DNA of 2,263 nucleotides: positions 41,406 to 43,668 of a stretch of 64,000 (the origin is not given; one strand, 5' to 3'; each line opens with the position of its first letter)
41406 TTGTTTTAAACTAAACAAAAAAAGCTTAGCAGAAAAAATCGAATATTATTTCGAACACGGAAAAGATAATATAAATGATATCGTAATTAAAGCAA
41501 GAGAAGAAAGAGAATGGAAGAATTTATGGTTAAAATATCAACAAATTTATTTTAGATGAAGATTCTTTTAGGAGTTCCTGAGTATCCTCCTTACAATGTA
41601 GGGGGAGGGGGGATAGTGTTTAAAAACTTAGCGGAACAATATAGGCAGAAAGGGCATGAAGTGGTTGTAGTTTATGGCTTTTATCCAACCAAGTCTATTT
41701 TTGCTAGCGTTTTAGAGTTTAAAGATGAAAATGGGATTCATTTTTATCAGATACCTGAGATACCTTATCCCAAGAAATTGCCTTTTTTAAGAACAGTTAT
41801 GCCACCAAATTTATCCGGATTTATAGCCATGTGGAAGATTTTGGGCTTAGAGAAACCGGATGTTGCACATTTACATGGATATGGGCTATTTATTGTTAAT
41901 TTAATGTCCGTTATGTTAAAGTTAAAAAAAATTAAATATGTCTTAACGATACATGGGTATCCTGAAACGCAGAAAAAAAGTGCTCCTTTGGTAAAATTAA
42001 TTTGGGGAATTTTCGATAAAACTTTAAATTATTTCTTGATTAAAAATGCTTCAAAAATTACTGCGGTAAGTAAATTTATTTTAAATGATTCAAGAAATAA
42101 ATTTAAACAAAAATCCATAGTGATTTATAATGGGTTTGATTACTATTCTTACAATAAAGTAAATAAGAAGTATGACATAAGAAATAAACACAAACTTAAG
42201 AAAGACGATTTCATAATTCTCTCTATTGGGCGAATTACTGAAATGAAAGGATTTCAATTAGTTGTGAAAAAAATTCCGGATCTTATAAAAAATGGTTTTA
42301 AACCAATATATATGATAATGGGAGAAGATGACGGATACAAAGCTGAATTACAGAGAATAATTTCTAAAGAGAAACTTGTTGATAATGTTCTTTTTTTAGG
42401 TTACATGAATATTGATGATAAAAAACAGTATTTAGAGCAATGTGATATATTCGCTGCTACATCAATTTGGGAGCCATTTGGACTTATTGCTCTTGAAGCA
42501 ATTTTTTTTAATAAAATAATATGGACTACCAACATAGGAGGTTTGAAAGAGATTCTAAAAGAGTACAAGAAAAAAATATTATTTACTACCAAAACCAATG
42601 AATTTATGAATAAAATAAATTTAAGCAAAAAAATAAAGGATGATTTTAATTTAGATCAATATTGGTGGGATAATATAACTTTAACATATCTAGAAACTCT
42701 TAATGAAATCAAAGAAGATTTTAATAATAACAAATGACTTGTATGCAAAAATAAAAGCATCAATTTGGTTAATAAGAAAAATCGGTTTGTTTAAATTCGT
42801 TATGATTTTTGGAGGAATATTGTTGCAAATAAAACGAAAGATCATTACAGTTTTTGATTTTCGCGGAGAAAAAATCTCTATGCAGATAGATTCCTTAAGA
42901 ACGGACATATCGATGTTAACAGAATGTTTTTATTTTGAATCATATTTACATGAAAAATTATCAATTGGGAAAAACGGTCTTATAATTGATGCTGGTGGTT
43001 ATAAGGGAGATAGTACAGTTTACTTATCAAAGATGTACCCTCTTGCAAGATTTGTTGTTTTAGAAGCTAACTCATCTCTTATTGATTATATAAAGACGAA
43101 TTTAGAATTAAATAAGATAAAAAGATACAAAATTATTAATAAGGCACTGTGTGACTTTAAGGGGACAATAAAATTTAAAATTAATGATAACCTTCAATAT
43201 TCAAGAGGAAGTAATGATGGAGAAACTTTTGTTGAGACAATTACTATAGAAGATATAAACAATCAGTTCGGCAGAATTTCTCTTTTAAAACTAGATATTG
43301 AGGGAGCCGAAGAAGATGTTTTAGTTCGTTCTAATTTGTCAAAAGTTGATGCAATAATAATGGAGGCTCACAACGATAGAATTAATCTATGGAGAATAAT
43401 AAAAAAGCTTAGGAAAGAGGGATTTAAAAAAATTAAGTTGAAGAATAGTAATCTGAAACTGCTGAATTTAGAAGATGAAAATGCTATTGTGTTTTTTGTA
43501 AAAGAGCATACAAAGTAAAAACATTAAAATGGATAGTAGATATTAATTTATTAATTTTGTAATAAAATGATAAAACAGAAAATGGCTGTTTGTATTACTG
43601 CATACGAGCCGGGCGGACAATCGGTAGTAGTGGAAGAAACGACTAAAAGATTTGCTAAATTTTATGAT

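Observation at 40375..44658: Three-gene glycosyltransferase module present twice, with a 999-bp perfectly identical tract in the third gene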

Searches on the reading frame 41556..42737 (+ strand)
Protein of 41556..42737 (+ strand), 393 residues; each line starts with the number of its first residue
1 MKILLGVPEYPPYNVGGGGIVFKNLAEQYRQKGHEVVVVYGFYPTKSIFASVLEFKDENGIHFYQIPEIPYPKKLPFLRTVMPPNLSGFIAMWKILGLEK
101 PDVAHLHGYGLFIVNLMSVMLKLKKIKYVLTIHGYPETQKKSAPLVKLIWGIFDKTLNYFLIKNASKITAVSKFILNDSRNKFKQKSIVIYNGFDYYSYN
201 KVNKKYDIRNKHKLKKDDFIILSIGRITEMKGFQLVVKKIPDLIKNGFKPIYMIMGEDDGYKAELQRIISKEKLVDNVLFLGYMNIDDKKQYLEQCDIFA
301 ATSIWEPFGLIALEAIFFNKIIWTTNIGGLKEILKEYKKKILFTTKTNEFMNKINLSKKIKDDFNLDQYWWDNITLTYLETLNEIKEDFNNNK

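Call 7: search_protein_families(library=pfam, proteins=[window:41556-42737:+])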
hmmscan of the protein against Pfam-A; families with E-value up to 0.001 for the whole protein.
window:41556-42737:+ (393 aa): 6 families
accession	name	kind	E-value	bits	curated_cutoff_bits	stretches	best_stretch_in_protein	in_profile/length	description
PF00534.26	Glycos_transf_1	-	3.3e-30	105.3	26.4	1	207-355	4-153/172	Glycosyl transferases group 1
PF13439.12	Glyco_transf_4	-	6.7e-22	78.7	28.5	1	15-195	1-167/170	Glycosyltransferase Family 4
PF13692.12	Glyco_trans_1_4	-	6.7e-21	75.5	27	1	220-354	3-136/142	Glycosyl transferases group 1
PF13579.12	Glyco_trans_4_4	-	3e-11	44.3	29.7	1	16-183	1-146/158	Glycosyl transferase 4-like domain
PF08323.17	Glyco_transf_5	-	6.8e-06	26.4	22.7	0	2-46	1-46/239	Starch synthase catalytic domain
PF20706.3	GT4-conflict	-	1.7e-05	24.5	26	1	211-318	190-304/385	Family 4 Glycosyltransferase in conflict systems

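Call 34: search_protein_families(library=ncbifam, proteins=[window:41556-42737:+], max_evalue=0.00001)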
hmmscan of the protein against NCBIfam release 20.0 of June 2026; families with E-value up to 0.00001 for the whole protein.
window:41556-42737:+ (393 aa): 24 families
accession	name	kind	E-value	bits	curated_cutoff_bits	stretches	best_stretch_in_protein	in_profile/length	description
TIGR03999.1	thiol_BshA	equivalog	1.1e-23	83.7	273.7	1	14-347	10-324/375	N-acetyl-alpha-D-glucosaminyl L-malate synthase BshA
NF038255.1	exopoly_VpsD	equivalog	1.2e-20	73.7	300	1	80-352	81-340/381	VpsD family glycosyltransferase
NF041876.1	EPS_EpsE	equivalog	1.4e-20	73.9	400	1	185-351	186-351/389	exopolysaccharide biosynthesis GT4 family glycosyltransferase EpsE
NF047684.1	TeichurnBiosyTuaC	equivalog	5e-19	68.5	550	1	120-356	127-350/391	teichuronic acid biosynthesis protein TuaC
TIGR02149.1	glgA_Coryne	subfamily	1.7e-17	63.7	302.4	1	2-346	2-334/391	glycogen synthase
NF038295.1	EPS_HpsP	equivalog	5.6e-16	58.5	550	1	93-352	85-344/388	hormogonium polysaccharide biosynthesis glycosyltransferase HpsP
TIGR04157.1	glyco_rSAM_CFB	subfamily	2.5e-15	56.4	400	1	143-353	150-358/406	TIGR04157 family glycosyltransferase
TIGR02095.1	glgA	subfamily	3e-14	52.6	328.45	1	199-345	273-416/477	glycogen/starch synthase, ADP-glucose type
NF053513.1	Gtran_IagA_BgsA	equivalog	8.7e-14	51.2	460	1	102-355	45-294/333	LTA glycolipid anchor biosynthesis glycosyltransferase, IagA/BgsA family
NF050063.1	ProtGlycPglJ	equivalog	1.3e-13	50.9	500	1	149-363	129-333/363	N-acetylgalactosamine-N,N'-diacetylbacillosaminyl-diphospho-undecaprenol 4-alpha-N-acetylgalactosaminyltransferase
NF046085.1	XrtY_assoc_Gly1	equivalog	8.7e-13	47.9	400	1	1-361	1-350/387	XrtY-associated glycosyltransferase XYAG1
NF012028.0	PRK15484.1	subfamily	5.7e-12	45.4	618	1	140-381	116-374/380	lipopolysaccharide N-acetylglucosaminyltransferase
TIGR03088.1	stp2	hypoth_equivalog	2.4e-11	43.3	409.05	1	184-352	159-329/374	TIGR03088 family PEP-CTERM/XrtA system glycosyltransferase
TIGR04063.1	stp3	hypoth_equivalog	1.3e-10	40.7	442.05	1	29-351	27-350/397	TIGR04063 family PEP-CTERM/XrtA system glycosyltransferase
NF001898.0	PRK00654.1-1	equivalog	1.8e-10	40.1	603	1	153-340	227-413/477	glycogen synthase GlgA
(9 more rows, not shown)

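Call 49: find_homologous_proteins(query=window:41556-42737:+, max_evalue=1e-60)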
Query window:41556-42737:+ (393 aa): 100 proteins with E <= 1e-60 among 4735 candidates.
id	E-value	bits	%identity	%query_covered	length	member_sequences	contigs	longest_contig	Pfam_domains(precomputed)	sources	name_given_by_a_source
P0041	1.3e-260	882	100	100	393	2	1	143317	PF00534.27,PF13579.13,PF08323.18,PF13439.13,PF20706.4,PF13692.13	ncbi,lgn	-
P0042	3.5e-133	463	54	98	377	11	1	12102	PF00534.27,PF13579.13,PF08323.18,PF13439.13,PF20706.4,PF13692.13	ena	-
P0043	2.0e-127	444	53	97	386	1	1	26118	PF00534.27,PF13477.13,PF13579.13,PF08323.18,PF13439.13,PF20706.4,PF13692.13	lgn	-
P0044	2.8e-126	440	53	98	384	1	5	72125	PF00534.27,PF13477.13,PF13579.13,PF08323.18,PF13439.13,PF13692.13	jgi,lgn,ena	-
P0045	2.8e-123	430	51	97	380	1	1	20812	PF00534.27,PF13579.13,PF08323.18,PF13439.13,PF13692.13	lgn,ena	-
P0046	1.1e-121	425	52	97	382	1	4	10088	PF00534.27,PF13477.13,PF13579.13,PF08323.18,PF13439.13,PF20706.4,PF13692.13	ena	-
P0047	1.7e-121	424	56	88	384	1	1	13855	PF00534.27,PF13477.13,PF13579.13,PF08323.18,PF13439.13,PF20706.4,PF13692.13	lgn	-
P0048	2.8e-121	423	52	92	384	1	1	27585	PF00534.27,PF13477.13,PF13579.13,PF08323.18,PF13439.13,PF20706.4,PF13692.13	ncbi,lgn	-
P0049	5.2e-120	419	51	97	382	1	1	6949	PF00534.27,PF13477.13,PF13579.13,PF08323.18,PF13439.13,PF13692.13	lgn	-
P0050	1.4e-118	415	52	97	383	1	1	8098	PF00534.27,PF13477.13,PF13579.13,PF08323.18,PF13439.13,PF20706.4,PF13692.13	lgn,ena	-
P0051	1.5e-118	414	54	88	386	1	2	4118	PF00534.27,PF13477.13,PF13579.13,PF08323.18,PF13439.13,PF20706.4,PF13692.13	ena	-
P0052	1.7e-117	411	51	96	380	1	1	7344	PF00534.27,PF13579.13,PF08323.18,PF13439.13,PF13692.13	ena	-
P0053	4.2e-117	410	50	97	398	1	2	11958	PF00534.27,PF13477.13,PF13579.13,PF08323.18,PF13439.13,PF20706.4,PF13692.13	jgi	-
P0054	2.7e-116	407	49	97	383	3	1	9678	PF00534.27,PF13579.13,PF08323.18,PF13439.13,PF13692.13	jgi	jgi:glycosyltransferase involved in cell wall biosynthesis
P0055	1.9e-115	404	51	97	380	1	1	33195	PF00534.27,PF13579.13,PF08323.18,PF13439.13,PF20706.4,PF13692.13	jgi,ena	-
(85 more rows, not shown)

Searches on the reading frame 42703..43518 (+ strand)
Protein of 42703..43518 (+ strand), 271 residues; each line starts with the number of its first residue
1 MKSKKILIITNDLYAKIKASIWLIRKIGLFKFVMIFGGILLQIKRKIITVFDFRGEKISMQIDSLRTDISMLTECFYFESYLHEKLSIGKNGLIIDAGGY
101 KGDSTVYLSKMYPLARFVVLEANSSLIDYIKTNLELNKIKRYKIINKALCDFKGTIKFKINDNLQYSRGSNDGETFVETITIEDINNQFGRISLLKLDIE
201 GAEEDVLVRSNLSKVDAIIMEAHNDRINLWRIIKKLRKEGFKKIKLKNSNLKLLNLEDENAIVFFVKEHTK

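Call 7: search_protein_families(library=pfam, proteins=[window:42703-43518:+])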
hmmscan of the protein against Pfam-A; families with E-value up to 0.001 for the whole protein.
window:42703-43518:+ (271 aa): 1 family
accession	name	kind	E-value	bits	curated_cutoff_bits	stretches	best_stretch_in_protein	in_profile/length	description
PF05050.19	Methyltransf_21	-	1.4e-11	45.2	22.7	1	96-241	1-171/173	Methyltransferase FkbM domain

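Call 13: find_encoding_contigs(protein=window:42703-43518:+, flank=10000, max_places=10)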
Protein window:42703-43518:+ (271 aa): 1 contig read that carries it; 1 place shown.
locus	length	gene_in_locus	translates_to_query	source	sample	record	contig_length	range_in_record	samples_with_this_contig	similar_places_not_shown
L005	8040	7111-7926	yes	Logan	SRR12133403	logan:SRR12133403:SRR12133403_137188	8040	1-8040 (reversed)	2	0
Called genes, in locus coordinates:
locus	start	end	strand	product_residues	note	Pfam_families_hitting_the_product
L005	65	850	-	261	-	PF00005:ABC_tran, PF13304:AAA_21 (faint)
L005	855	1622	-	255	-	PF01061:ABC2_membrane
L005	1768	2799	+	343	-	PF00106:adh_short (weak), PF01073:3Beta_HSD, PF01370:Epimerase, PF02719:Polysacc_synt_2, PF04321:RmlD_sub_bind, PF07993:NAD_binding_4, PF08659:KR, PF16363:GDP_Man_Dehyd, +2 more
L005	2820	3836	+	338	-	PF01370:Epimerase, PF04321:RmlD_sub_bind, PF16363:GDP_Man_Dehyd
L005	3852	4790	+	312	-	PF00535:Glycos_transf_2, PF10111:Glyco_tranf_2_2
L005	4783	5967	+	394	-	PF00534:Glycos_transf_1, PF13692:Glyco_trans_1_4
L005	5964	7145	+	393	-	PF08323:Glyco_transf_5 (faint), PF13439:Glyco_transf_4, PF13579:Glyco_trans_4_4, PF20706:GT4-conflict (weak), PF00534:Glycos_transf_1, PF13692:Glyco_trans_1_4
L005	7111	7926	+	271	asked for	PF05050:Methyltransf_21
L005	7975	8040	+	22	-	?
